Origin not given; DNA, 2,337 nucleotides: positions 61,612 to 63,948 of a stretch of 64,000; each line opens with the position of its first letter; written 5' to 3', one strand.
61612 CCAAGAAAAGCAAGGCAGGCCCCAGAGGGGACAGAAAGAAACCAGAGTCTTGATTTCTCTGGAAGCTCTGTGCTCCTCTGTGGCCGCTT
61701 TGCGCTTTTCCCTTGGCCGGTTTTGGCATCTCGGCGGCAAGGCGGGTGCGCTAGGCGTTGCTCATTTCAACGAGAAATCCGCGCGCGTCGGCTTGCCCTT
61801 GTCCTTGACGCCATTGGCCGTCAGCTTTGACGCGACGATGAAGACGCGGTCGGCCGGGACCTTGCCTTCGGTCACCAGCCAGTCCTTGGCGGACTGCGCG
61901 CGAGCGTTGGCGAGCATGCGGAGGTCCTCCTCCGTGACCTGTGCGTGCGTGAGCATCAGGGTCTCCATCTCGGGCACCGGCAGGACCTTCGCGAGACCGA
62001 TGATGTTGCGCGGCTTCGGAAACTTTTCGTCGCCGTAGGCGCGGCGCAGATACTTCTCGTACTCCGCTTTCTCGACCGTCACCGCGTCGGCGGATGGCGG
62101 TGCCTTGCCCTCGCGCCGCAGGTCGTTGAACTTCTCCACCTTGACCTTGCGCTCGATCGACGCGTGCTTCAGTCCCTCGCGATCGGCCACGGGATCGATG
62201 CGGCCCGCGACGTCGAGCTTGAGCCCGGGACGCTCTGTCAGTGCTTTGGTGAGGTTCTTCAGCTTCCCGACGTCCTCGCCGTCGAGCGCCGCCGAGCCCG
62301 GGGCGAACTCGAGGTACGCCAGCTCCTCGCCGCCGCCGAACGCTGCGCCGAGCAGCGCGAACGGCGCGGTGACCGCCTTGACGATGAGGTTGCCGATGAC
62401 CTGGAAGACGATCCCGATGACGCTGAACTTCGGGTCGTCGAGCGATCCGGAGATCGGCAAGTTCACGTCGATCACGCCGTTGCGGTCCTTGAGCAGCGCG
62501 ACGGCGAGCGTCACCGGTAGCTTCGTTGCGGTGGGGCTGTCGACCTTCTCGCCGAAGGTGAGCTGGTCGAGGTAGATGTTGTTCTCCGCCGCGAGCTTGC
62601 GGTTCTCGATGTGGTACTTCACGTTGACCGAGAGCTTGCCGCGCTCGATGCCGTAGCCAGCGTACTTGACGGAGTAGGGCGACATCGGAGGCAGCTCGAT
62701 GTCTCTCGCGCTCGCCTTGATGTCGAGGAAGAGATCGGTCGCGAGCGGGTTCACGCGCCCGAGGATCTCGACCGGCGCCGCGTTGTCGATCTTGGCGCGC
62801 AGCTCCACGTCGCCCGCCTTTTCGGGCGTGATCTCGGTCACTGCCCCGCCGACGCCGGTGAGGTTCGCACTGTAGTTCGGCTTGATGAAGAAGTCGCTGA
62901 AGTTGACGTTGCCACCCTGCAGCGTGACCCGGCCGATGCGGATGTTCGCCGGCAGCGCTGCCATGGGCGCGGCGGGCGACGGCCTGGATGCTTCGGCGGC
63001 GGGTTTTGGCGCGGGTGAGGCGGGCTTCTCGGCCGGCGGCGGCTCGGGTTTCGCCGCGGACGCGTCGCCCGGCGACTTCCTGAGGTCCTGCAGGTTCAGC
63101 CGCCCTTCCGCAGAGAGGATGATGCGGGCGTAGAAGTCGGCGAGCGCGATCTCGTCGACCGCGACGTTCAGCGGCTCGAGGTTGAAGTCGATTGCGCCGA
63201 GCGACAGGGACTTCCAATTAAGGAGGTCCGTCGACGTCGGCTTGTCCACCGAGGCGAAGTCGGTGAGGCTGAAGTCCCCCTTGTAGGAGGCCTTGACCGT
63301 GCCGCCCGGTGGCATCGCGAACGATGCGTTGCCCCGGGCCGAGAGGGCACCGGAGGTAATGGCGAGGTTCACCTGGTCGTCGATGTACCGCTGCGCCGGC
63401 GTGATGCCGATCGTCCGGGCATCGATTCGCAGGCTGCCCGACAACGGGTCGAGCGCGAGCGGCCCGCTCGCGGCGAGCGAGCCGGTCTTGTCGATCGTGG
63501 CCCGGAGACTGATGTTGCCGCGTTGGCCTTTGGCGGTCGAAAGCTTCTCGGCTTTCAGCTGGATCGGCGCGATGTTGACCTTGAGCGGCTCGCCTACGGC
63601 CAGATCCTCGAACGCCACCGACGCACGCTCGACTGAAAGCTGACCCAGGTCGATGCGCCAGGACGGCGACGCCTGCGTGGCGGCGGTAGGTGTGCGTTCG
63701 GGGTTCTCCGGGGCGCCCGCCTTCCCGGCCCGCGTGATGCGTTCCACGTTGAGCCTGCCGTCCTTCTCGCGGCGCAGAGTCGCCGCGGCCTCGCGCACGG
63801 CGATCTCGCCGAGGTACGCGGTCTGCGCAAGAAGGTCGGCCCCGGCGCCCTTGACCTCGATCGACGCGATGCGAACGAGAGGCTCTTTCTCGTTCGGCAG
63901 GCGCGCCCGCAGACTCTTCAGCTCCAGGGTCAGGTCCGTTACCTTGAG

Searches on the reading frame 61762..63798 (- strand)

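Call 82: search_protein_families(library=pfam, proteins=[window:61762-63798:-], max_evalue=0.00001)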
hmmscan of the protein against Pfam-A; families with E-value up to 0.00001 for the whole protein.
window:61762-63798:- (678 aa): 2 families
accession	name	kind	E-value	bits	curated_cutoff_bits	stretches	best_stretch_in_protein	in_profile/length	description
PF05359.17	DUF748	-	5.5e-226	753.5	50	1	2-652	418-1037/1037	Domain of Unknown Function (DUF748)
PF05170.20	AsmA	-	3e-06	26.8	29.8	0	4-100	113-206/607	AsmA family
